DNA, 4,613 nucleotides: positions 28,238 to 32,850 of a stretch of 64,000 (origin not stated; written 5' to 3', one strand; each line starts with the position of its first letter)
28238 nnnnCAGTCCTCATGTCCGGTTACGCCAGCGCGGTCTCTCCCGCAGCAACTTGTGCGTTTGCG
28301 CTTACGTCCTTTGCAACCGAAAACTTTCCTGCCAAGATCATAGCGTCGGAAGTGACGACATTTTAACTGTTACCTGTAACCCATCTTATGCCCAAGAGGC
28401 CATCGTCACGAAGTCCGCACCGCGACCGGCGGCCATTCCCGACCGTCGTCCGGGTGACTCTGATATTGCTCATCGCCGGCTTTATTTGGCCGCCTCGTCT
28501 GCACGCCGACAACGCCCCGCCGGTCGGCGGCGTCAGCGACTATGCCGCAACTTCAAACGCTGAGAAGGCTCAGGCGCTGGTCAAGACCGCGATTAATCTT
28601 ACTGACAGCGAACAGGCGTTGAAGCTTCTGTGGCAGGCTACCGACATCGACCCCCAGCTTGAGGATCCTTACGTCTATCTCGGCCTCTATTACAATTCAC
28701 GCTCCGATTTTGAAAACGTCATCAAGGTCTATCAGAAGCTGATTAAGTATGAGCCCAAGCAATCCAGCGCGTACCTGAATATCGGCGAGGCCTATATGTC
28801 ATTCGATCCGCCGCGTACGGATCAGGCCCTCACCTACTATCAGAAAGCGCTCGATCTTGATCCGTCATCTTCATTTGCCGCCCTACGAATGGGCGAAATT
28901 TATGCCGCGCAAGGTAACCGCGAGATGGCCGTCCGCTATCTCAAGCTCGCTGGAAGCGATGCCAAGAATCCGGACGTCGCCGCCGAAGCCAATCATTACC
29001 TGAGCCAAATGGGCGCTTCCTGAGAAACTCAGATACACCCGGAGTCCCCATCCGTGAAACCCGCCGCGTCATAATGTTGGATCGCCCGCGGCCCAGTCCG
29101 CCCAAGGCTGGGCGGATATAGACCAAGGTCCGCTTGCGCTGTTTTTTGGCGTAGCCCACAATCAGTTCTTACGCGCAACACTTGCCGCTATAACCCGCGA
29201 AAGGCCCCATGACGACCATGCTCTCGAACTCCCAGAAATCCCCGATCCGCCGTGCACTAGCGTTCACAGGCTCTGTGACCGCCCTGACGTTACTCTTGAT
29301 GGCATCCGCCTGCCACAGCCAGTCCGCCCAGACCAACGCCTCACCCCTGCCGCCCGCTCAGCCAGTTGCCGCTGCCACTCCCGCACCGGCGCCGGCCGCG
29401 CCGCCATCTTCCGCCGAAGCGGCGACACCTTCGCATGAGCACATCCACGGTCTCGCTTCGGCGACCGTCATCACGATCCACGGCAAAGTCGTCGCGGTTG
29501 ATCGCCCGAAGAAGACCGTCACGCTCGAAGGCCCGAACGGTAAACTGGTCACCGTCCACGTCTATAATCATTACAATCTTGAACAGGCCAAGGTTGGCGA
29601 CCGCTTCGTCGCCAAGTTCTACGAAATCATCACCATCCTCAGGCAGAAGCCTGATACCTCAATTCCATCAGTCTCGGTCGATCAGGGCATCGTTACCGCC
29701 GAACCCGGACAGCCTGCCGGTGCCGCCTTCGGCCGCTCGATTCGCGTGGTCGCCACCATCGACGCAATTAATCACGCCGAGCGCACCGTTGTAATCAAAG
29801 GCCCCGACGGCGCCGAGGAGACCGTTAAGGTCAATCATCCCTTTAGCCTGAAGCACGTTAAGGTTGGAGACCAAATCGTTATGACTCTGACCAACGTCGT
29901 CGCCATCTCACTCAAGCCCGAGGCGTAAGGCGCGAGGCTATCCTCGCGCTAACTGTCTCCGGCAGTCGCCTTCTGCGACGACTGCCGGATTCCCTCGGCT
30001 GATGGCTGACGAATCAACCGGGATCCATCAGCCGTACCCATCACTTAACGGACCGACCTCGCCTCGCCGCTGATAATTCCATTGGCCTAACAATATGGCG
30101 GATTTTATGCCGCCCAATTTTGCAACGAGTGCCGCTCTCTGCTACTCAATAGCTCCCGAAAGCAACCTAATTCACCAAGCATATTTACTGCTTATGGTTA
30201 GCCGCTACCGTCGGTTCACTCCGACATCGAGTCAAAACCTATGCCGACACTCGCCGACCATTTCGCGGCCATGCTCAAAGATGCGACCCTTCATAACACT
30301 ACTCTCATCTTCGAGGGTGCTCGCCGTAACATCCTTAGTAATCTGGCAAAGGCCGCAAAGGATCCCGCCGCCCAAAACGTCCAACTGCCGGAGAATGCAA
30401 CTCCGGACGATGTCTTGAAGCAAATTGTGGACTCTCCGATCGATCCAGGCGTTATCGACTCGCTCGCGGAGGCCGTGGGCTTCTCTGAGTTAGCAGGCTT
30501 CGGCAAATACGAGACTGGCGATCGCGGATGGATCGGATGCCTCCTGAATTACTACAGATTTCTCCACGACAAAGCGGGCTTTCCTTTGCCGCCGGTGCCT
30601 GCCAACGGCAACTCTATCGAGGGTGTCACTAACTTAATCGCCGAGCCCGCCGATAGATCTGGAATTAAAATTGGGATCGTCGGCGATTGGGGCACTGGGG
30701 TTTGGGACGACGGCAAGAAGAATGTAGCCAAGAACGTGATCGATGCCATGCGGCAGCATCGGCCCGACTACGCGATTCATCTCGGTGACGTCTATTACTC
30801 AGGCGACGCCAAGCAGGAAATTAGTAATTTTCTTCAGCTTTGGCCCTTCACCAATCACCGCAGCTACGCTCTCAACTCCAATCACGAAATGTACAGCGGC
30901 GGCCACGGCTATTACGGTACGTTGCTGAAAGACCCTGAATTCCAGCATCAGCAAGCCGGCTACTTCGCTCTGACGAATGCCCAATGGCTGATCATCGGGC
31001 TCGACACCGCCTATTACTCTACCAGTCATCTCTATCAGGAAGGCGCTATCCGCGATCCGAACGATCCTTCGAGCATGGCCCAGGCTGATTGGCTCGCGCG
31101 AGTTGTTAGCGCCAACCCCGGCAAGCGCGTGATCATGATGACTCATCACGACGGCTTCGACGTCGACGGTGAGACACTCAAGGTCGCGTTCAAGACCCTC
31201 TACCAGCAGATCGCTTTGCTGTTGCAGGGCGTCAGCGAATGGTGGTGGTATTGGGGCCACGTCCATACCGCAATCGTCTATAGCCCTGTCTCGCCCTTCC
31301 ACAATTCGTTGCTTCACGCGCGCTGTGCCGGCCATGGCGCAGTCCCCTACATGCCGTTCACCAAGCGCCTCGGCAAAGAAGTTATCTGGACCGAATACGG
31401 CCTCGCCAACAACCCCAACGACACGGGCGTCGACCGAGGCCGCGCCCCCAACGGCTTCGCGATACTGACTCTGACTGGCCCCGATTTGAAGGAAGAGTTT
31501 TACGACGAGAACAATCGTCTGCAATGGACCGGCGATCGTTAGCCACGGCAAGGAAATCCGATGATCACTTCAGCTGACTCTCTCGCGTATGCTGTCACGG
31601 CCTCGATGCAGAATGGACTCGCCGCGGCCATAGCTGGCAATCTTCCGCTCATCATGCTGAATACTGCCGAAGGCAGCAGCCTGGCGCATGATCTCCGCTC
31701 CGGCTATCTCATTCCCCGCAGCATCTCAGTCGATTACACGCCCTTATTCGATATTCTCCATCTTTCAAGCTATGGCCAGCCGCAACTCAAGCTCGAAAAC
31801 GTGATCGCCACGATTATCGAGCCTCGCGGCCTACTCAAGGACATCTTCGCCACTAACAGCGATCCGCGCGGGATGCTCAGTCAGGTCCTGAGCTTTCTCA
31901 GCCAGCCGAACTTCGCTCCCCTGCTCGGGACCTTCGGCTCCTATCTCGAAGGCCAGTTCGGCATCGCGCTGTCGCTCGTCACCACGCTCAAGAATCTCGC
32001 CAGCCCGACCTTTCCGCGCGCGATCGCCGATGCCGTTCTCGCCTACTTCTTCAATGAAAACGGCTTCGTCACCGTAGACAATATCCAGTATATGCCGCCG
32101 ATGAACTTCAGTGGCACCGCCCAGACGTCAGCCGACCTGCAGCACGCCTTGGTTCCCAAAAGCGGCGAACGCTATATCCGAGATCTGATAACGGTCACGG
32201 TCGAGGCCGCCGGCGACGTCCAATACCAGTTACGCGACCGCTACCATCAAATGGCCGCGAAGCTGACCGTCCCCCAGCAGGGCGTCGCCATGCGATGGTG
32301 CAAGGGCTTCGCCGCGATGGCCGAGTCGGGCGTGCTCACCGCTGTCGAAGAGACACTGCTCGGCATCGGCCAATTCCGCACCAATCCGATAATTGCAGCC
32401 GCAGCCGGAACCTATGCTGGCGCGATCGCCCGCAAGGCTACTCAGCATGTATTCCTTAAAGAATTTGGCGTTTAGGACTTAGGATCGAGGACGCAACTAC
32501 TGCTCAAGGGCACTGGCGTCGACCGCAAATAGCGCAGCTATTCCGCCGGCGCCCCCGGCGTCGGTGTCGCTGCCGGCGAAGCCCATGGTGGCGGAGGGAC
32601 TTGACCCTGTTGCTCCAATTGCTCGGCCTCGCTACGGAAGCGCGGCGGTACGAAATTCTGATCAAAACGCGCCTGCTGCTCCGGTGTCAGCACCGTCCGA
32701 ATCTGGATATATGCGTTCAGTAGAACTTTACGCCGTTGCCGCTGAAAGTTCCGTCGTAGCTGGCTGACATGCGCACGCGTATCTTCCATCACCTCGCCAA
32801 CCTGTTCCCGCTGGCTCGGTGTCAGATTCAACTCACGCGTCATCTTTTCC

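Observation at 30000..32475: Lower-GC two-gene pair: metallophosphoesterase with unusual N-terminal extension plus a 304-aa protein of unknown function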

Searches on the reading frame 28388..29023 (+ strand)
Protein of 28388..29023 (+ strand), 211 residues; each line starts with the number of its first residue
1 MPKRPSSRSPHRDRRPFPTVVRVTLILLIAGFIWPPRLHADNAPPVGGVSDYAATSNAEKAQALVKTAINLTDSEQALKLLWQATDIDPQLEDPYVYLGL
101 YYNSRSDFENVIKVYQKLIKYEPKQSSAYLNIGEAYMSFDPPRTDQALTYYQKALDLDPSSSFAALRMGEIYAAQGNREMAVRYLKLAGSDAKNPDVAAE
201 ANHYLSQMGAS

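Call 3: search_protein_families(library=pfam, proteins=[window:28388-29023:+], max_evalue=0.1)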
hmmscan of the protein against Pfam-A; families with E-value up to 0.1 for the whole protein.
window:28388-29023:+ (211 aa): 18 families
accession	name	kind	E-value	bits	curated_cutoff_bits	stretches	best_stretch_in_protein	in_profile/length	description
PF13414.12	TPR_11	-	1.1e-14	54.3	26.8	3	102-137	4-39/42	TPR repeat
PF00515.34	TPR_1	-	4.9e-11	42.4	27.8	1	144-160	17-33/34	Tetratricopeptide repeat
PF14559.12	TPR_19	-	1.6e-10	41.6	25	1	143-199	6-63/68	Tetratricopeptide repeat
PF13431.12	TPR_17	-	6.7e-10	38.9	24.4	2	150-178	1-29/34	Tetratricopeptide repeat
PF13181.12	TPR_8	-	1.5e-09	37.7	25.7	1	127-160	2-33/34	Tetratricopeptide repeat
PF07719.23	TPR_2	-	2.9e-08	33.7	27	1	144-160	17-33/34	Tetratricopeptide repeat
PF13428.12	TPR_14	-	5.5e-08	33.2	23.5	1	143-170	16-43/44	Tetratricopeptide repeat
PF13176.12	TPR_7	-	7.7e-08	32.3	27.9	1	166-187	3-24/36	Tetratricopeptide repeat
PF13424.12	TPR_12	-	7.9e-08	32.8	30.1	1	97-158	15-75/77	Tetratricopeptide repeat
PF13432.12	TPR_16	-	2.9e-07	31.3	32.7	2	108-161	13-64/65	Tetratricopeptide repeat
PF13174.12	TPR_6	-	1.9e-05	25.5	26.3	0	128-161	2-33/33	Tetratricopeptide repeat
PF24575.1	TPR_Slam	-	0.0034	18.2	35.2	1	102-176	25-95/104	Surface lipoprotein assembly modifier, N-terminal TPR repeats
PF23914.1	TPR_CcmH_CycH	-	0.0044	17.3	42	1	96-186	54-145/158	Cytochrome c-type biogenesis protein H TPR domain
PF13371.12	TPR_9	-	0.0099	16.3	35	0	102-162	5-63/73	Tetratricopeptide repeat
PF10373.15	EST1_DNA_bind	-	0.0099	15.9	22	1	147-200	1-53/282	Est1 DNA/RNA binding domain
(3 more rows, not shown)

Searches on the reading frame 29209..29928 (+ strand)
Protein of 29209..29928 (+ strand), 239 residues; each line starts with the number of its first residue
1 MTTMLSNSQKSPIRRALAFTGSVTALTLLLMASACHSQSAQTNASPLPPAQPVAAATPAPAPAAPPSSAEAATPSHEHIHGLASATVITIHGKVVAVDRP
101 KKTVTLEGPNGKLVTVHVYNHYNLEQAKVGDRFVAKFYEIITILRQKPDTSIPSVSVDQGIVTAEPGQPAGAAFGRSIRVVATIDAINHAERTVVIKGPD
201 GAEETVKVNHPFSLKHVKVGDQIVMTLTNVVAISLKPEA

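Call 3: search_protein_families(library=pfam, proteins=[window:29209-29928:+], max_evalue=0.1)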
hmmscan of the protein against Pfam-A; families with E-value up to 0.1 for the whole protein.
window:29209-29928:+ (239 aa): 1 family
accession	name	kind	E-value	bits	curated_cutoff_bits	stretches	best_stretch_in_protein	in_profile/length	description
PF17961.7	Big_8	-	0.052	14.1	22.9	0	203-233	5-37/103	Bacterial Ig domain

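Call 5: search_protein_families(library=ncbifam, proteins=[window:29209-29928:+], max_evalue=0.1)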
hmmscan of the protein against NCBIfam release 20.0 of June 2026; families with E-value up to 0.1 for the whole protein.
window:29209-29928:+ (239 aa): 2 families
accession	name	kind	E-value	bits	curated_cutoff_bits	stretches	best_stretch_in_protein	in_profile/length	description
NF005260.0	PRK06763.1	subfamily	0.0032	16.9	226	1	86-209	38-158/213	F0F1 ATP synthase subunit alpha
NF052345.1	S_layer_anammox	exception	0.017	12.4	1400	1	42-225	1278-1457/1596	Kustd1514 family S-layer glycoprotein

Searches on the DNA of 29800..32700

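Call 43: search_rna_families(source=window, start=29800, end=32700, threshold=evalue, max_evalue=1)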
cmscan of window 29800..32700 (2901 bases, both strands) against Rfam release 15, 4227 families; matches with E-value up to 1: 1.
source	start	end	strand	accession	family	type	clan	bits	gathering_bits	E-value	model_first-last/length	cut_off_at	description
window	32250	32324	+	RF02338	GlsR16_miR3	Gene; snRNA; snoRNA; CD-box;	-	22.9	100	0.036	1-77/77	no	Giardia snoRNA GlsR16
